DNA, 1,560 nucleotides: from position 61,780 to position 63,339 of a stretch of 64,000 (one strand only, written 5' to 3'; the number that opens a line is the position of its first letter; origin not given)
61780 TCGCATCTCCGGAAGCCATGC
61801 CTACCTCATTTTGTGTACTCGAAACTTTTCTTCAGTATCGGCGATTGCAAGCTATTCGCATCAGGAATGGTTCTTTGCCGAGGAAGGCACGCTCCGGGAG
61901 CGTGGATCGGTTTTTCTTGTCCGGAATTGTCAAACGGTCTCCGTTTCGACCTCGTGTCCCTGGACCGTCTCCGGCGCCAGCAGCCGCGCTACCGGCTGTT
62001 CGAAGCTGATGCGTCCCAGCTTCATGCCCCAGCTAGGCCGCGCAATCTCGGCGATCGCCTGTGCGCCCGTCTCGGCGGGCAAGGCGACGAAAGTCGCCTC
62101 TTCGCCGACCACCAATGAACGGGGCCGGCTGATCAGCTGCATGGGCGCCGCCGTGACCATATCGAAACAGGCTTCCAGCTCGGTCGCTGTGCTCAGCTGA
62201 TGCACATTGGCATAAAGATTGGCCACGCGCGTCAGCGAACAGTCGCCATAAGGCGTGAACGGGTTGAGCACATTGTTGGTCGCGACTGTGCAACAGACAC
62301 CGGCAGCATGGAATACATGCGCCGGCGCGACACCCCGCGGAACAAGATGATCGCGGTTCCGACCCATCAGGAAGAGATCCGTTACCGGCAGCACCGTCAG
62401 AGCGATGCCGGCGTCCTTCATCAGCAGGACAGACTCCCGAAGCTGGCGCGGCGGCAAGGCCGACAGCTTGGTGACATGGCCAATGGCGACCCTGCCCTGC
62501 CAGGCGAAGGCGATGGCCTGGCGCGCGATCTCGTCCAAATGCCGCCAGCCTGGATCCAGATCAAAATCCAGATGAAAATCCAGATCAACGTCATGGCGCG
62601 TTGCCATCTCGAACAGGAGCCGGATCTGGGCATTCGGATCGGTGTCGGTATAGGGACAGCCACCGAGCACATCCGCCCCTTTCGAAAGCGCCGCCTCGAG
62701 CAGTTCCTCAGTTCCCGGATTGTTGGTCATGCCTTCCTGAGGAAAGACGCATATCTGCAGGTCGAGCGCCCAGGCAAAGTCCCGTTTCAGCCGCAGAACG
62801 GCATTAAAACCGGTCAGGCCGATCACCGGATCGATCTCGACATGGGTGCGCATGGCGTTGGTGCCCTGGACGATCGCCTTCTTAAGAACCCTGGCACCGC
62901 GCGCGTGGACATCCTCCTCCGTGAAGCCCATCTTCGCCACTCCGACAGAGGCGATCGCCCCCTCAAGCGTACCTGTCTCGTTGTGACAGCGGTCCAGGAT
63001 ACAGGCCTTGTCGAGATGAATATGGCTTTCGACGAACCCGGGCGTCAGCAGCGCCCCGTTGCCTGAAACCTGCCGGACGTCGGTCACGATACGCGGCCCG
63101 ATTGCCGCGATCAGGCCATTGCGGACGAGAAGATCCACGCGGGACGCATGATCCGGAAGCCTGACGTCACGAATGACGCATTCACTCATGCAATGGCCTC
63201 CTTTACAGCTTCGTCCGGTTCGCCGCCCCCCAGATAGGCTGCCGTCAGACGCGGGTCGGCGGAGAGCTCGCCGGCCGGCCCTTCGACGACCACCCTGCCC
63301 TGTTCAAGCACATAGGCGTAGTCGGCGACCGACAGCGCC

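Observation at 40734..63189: Possible natural azapyrimidine/formylbiuret nitrogen-scavenging pathway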

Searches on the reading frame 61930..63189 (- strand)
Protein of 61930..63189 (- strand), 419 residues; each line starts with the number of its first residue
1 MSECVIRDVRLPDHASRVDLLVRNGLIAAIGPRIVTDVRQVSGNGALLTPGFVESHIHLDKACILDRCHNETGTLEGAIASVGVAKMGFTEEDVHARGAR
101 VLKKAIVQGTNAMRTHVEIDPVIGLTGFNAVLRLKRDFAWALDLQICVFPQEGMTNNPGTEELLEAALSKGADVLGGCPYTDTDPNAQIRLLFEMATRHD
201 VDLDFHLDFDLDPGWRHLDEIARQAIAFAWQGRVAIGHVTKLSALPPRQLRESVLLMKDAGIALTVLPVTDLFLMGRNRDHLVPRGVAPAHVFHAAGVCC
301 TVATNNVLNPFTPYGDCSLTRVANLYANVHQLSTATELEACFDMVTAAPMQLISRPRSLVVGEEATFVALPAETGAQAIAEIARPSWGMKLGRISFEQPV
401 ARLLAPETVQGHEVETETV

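Call 4: search_protein_families(library=ncbifam, proteins=[window:61930-63189:-], max_evalue=0.00001)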
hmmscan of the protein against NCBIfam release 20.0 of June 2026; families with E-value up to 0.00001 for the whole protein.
window:61930-63189:- (419 aa): 10 families
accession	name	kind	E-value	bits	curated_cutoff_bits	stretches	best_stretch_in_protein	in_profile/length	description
NF004636.0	PRK05985.1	subfamily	4.9e-72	242.9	408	1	1-398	2-391/398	amidohydrolase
NF005748.0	PRK07572.1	subfamily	1.1e-61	209.2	438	1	2-399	2-404/426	cytosine deaminase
NF005759.0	PRK07583.1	equivalog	2e-58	198.1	403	1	13-376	36-402/438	cytosine deaminase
NF006685.0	PRK09230.1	subfamily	8.4e-50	169.4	483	1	3-395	5-404/426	cytosine deaminase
NF005312.0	PRK06846.1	subfamily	1.2e-40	139.7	447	1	15-395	30-405/412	amidohydrolase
NF005365.0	PRK06886.1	equivalog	7.2e-24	84.5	340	1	51-325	22-297/327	hypothetical protein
NF006836.0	PRK09357.1-1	equivalog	1.8e-07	30.2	538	1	3-111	3-112/432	dihydroorotase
NF006056.0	PRK08204.1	subfamily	3.3e-07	29.4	391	1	15-95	22-102/449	hypothetical protein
TIGR01224.1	hutI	equivalog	9.4e-06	24.7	298.15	0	20-60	6-50/377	imidazolonepropionase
NF009941.0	PRK13404.1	subfamily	9.4e-06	24.5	647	0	12-62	16-66/478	dihydropyrimidinase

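Call 5: search_protein_families(library=pfam, proteins=[window:61930-63189:-], max_evalue=0.001)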
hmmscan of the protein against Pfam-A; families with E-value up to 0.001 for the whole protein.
window:61930-63189:- (419 aa): 2 families
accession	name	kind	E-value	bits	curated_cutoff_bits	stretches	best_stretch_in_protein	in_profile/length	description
PF07969.17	Amidohydro_3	-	1.7e-17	64.5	29.7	2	155-372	220-446/472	Amidohydrolase family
PF01979.26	Amidohydro_1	-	3.4e-06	27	25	1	48-370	2-318/345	Amidohydrolase family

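Call 40: search_solved_structures(query=window:61930-63189:-, max_evalue=1e-10)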
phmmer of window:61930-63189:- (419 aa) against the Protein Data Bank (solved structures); distinct sequences matched with E-value up to 1e-10: 13.
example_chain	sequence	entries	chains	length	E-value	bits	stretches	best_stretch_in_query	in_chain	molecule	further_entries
4r7w_A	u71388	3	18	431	5e-39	137.5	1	32-406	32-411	Cytosine deaminase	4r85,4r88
3o7u_A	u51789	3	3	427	6.2e-39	137.2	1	7-399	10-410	Cytosine deaminase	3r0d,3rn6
1k6w_A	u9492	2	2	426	6.2e-39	137.2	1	8-399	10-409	Cytosine Deaminase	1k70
1r9z_A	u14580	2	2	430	6.3e-39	137.2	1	8-399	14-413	Cytosine deaminase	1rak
3g77_A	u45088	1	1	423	8.7e-39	136.7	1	8-399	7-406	Cytosine deaminase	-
1r9x_A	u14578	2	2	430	8.8e-39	136.7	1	8-399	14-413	Cytosine deaminase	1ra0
1r9y_A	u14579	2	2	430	1.7e-38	135.8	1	8-399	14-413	Cytosine deaminase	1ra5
2qt3_A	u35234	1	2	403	2.1e-29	105.8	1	4-397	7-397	N-isopropylammelide isopropyl amidohydrolase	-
4cqb_A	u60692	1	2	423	2.5e-29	105.5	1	4-397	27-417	N-ISOPROPYLAMMELIDE ISOPROPYL AMIDOHYDROLASE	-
4cqc_A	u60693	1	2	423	3.3e-29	105.2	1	4-397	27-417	N-ISOPROPYLAMMELIDE ISOPROPYL AMIDOHYDROLASE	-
5akq_A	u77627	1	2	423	1.2e-28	103.3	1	4-397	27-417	N-ISOPROPYLAMMELIDE ISOPROPYL AMIDOHYDROLASE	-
6nbo_A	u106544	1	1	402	2.6e-28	102.2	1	3-385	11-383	N-isopropylammelide isopropylaminohydrolase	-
4cqd_A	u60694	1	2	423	6.1e-28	101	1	4-397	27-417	N-ISOPROPYLAMMELIDE ISOPROPYL AMIDOHYDROLASE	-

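Call 67: search_solved_structures(query=window:61930-63189:-, max_evalue=1e-25, show_alignments=3)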
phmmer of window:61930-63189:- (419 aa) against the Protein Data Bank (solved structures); distinct sequences matched with E-value up to 1e-25: 13.
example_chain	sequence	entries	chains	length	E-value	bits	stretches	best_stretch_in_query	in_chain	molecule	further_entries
4r7w_A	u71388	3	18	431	5e-39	137.5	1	32-406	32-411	Cytosine deaminase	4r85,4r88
3o7u_A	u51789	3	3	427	6.2e-39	137.2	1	7-399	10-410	Cytosine deaminase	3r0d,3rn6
1k6w_A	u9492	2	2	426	6.2e-39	137.2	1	8-399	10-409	Cytosine Deaminase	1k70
1r9z_A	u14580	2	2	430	6.3e-39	137.2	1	8-399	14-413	Cytosine deaminase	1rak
3g77_A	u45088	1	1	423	8.7e-39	136.7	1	8-399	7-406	Cytosine deaminase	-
1r9x_A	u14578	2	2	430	8.8e-39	136.7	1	8-399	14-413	Cytosine deaminase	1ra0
1r9y_A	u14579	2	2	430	1.7e-38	135.8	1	8-399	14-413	Cytosine deaminase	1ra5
2qt3_A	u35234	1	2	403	2.1e-29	105.8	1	4-397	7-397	N-isopropylammelide isopropyl amidohydrolase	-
4cqb_A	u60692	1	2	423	2.5e-29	105.5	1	4-397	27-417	N-ISOPROPYLAMMELIDE ISOPROPYL AMIDOHYDROLASE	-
4cqc_A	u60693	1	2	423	3.3e-29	105.2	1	4-397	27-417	N-ISOPROPYLAMMELIDE ISOPROPYL AMIDOHYDROLASE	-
5akq_A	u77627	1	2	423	1.2e-28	103.3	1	4-397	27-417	N-ISOPROPYLAMMELIDE ISOPROPYL AMIDOHYDROLASE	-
6nbo_A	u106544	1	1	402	2.6e-28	102.2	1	3-385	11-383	N-isopropylammelide isopropylaminohydrolase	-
4cqd_A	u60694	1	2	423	6.1e-28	101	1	4-397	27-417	N-ISOPROPYLAMMELIDE ISOPROPYL AMIDOHYDROLASE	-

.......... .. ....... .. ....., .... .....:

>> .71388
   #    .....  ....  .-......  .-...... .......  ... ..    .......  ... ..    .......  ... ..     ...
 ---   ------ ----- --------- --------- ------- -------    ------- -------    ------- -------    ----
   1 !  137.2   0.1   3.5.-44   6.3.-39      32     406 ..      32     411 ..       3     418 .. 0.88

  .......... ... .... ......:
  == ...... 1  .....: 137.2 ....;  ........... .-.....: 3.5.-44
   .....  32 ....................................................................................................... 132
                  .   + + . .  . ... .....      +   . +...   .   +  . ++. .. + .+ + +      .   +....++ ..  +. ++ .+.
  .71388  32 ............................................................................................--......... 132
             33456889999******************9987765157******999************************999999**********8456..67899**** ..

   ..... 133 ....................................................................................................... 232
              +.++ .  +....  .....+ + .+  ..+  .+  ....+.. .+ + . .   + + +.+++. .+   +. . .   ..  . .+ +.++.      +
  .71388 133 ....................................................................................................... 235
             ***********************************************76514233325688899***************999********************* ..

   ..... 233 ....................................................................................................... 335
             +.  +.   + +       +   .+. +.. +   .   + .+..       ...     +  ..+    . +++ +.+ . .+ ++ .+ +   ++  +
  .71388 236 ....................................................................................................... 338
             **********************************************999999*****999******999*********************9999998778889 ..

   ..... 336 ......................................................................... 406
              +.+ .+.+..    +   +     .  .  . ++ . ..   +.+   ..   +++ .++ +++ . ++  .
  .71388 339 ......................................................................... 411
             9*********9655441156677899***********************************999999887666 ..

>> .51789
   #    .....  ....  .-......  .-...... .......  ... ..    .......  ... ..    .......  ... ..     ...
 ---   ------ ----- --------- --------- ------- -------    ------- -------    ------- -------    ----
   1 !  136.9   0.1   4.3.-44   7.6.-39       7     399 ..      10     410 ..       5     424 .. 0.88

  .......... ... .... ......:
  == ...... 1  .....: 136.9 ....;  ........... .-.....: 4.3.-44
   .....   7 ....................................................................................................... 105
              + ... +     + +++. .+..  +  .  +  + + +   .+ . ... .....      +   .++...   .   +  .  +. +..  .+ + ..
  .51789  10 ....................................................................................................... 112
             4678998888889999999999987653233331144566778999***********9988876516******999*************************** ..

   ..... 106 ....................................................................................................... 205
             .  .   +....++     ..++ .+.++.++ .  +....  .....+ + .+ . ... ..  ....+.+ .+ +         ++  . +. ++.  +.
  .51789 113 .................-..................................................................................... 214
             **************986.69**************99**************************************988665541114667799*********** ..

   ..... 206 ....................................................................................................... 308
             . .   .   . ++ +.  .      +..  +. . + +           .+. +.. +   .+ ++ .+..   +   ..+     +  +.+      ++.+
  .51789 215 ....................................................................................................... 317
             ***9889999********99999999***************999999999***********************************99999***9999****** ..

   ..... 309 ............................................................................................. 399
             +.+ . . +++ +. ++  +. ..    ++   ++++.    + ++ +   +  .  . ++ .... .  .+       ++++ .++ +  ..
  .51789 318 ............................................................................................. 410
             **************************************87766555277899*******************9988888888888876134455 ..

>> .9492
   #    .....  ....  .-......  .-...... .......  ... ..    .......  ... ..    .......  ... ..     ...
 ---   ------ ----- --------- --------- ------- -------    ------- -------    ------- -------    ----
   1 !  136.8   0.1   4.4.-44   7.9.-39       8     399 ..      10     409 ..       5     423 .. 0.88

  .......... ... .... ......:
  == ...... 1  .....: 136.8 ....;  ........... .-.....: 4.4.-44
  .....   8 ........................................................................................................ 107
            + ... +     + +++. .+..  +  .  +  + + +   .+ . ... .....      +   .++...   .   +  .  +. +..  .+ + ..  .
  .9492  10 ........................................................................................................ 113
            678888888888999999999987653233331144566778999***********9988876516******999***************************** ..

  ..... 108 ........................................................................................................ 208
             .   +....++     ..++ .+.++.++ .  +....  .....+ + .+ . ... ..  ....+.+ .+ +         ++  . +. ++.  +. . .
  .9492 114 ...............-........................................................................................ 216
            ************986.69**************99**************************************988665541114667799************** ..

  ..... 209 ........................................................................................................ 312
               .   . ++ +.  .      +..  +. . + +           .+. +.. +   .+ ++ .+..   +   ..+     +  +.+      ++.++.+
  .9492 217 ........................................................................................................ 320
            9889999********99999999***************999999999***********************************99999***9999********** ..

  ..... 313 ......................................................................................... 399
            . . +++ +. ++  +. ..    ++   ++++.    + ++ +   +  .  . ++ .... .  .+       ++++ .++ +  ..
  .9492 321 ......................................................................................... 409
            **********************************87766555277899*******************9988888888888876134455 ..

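Call 72: find_homologous_proteins(query=window:61930-63189:-, max_evalue=1e-30)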
Query window:61930-63189:- (419 aa): 7848 proteins with E <= 1e-30 among 8000 candidates; the best 120 are listed.
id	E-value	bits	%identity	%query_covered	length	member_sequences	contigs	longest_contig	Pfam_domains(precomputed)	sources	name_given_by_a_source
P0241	7.7e-276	932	98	100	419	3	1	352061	PF07969.18,PF01979.27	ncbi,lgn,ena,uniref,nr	ncbi:amidohydrolase family protein [uncultured Roseibium sp.]|uniref:amidohydrolase family protein n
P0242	1.2e-243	826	88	97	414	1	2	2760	PF07969.18,PF01979.27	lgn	-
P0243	2.5e-241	819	87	98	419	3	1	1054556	PF07969.18,PF01979.27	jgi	jgi:cytosine deaminase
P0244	6.8e-235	797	83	100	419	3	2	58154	PF07969.18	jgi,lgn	jgi:cytosine deaminase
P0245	1.2e-232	790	84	100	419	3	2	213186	PF07969.18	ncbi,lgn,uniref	ncbi:amidohydrolase family protein [Roseibium sp. AS2]|uniref:amidohydrolase family protein n=1 Tax=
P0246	5.2e-218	742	78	98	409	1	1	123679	PF07969.18,PF01979.27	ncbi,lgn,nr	ncbi:Cytosine deaminase [Roseibium album]|nr:Cytosine deaminase [Roseibium album]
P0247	1.3e-212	724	78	97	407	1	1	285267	PF07969.18,PF01979.27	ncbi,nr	ncbi:amidohydrolase family protein [Rhodobacterales bacterium]|nr:amidohydrolase family protein [Rho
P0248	1.8e-212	724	77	97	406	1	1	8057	PF07969.18,PF01979.27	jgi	-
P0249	3.1e-211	720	77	97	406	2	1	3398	PF07969.18,PF01979.27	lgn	-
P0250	1.9e-205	700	76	97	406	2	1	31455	PF07969.18,PF01979.27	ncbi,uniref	ncbi:amidohydrolase family protein [Roseibium sp.]|uniref:amidohydrolase family protein n=1 Tax=Rose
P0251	3.7e-202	690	74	97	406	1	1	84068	PF07969.18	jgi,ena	-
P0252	3.2e-201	687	73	98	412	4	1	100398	PF07969.18,PF01979.27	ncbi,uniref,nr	ncbi:amidohydrolase family protein [uncultured Roseibium sp.]|uniref:amidohydrolase family protein n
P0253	6.7e-201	686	75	97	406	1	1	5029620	PF07969.18,PF01979.27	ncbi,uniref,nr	ncbi:amidohydrolase family protein [Breoghania sp. L-A4]|uniref:amidohydrolase family protein n=1 Ta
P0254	7.2e-200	682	75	97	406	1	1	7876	PF07969.18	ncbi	-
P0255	1.9e-199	681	74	98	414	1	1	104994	PF07969.18,PF01979.27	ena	-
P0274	3.1e-176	604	64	97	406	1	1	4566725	PF07969.18,PF01979.27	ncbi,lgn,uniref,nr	ncbi:amidohydrolase family protein [Thalassospira lucentensis]|uniref:amidohydrolase family protein 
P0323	1.0e-167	576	65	96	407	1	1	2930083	PF07969.18,PF01979.27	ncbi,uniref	ncbi:amidohydrolase family protein [Salipiger sp. H15]|uniref:Amidohydrolase family protein n=1 Tax=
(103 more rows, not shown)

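Call 73: find_encoding_contigs(protein=P0274, flank=10000, max_places=1)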
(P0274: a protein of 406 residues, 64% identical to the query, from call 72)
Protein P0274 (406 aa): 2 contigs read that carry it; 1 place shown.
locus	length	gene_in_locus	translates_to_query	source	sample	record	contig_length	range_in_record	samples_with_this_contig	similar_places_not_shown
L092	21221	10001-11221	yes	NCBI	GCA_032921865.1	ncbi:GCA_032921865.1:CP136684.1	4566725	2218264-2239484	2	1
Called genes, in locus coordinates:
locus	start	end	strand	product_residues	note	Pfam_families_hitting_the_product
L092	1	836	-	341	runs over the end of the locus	PF01547:SBP_bac_1, PF13531:SBP_bac_11, PF13416:SBP_bac_8, PF13343:SBP_bac_6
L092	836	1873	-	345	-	PF00356:LacI, PF00532:Peripla_BP_1, PF13407:Peripla_BP_4, PF13377:Peripla_BP_3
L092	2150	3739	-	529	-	PF01019:G_glu_transpept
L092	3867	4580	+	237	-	PF00392:GntR, PF07729:FCD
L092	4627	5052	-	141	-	PF12680:SnoaL_2 (weak)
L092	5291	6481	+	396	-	PF13433:Peripla_BP_5, PF13458:Peripla_BP_6, PF01094:ANF_receptor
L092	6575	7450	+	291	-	PF02653:BPD_transp_2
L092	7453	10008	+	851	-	PF02653:BPD_transp_2, PF00005:ABC_tran, PF02463:SMC_N (faint), PF13175:AAA_15 (faint), PF13401:AAA_22 (faint), PF13476:AAA_23 (faint), PF12399:BCA_ABC_TP_C, PF00005:ABC_tran, +3 more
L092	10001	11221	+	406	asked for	PF01979:Amidohydro_1 (weak), PF07969:Amidohydro_3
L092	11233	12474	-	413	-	PF00512:HisKA, PF02518:HATPase_c (weak)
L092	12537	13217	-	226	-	PF00072:Response_reg, PF00486:Trans_reg_C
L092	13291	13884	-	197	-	PF12804:NTP_transf_3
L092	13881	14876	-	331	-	PF02625:XdhC_CoxI, PF13478:XdhC_C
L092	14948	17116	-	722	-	PF20256:MoCoBD_2, PF02738:MoCoBD_1, PF20256:MoCoBD_2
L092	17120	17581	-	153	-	PF00111:Fer2, PF13085:Fer2_3 (weak), PF01799:Fer2_2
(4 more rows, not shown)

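Call 74: find_encoding_contigs(protein=P0253, flank=10000, max_places=1)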
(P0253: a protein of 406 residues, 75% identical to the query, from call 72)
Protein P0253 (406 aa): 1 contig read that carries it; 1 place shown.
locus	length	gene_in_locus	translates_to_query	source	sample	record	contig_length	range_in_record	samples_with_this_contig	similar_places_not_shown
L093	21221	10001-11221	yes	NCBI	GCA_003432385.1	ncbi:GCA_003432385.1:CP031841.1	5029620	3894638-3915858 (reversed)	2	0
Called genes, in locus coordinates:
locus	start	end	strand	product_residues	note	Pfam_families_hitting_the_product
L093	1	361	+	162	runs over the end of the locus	PF14602:Hexapep_2 (faint), PF25084:LbH_EIF2B, PF25087:GMPPB_C, PF00132:Hexapep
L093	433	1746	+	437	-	PF13439:Glyco_transf_4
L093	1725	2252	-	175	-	-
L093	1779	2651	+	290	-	PF01408:GFO_IDH_MocA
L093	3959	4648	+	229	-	PF00392:GntR, PF07729:FCD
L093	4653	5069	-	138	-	PF12680:SnoaL_2 (faint)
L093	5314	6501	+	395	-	PF13433:Peripla_BP_5, PF13458:Peripla_BP_6, PF01094:ANF_receptor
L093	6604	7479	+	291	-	PF02653:BPD_transp_2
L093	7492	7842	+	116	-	PF02653:BPD_transp_2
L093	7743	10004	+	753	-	PF02653:BPD_transp_2, PF02463:SMC_N (faint), PF13476:AAA_23 (weak), PF13514:AAA_27 (faint), PF00005:ABC_tran, PF13175:AAA_15 (faint), PF12399:BCA_ABC_TP_C, PF00005:ABC_tran, +3 more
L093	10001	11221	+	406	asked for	PF07969:Amidohydro_3 (weak), PF01979:Amidohydro_1 (weak), PF07969:Amidohydro_3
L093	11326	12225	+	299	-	PF00126:HTH_1, PF03466:LysR_substrate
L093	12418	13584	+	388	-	PF01547:SBP_bac_1, PF13416:SBP_bac_8, PF13343:SBP_bac_6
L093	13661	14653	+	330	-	PF00005:ABC_tran, PF13304:AAA_21 (faint), PF08402:TOBE_2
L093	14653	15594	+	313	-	PF00528:BPD_transp_1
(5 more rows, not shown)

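Call 75: find_encoding_contigs(protein=P0323, flank=10000, max_places=1)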
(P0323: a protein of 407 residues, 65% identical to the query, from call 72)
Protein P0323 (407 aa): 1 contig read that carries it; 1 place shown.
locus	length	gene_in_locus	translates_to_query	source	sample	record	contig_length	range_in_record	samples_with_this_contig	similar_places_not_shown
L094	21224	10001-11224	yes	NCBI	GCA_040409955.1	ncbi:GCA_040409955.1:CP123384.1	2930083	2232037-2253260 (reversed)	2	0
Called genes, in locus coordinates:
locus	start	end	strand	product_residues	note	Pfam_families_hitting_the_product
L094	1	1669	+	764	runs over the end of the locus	PF03709:OKR_DC_1_N, PF01276:OKR_DC_1, PF03711:OKR_DC_1_C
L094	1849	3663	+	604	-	PF08439:Peptidase_M3_N, PF01432:Peptidase_M3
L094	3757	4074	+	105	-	-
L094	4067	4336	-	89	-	PF01258:zf-dskA_traR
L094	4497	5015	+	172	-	PF00255:GSHPx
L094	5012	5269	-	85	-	PF04325:DUF465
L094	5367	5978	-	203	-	PF00565:SNase, PF27542:ArfC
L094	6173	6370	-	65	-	-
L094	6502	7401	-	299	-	PF00892:EamA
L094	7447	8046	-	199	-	PF01810:LysE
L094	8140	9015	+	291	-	PF00126:HTH_1, PF03466:LysR_substrate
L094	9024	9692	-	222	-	PF03352:Adenine_glyco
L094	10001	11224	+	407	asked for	PF01979:Amidohydro_1, PF07969:Amidohydro_3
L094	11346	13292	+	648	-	PF02824:TGS, PF07973:tRNA_SAD, PF00587:tRNA-synt_2b, PF03129:HGTP_anticodon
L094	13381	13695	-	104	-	PF03960:ArsC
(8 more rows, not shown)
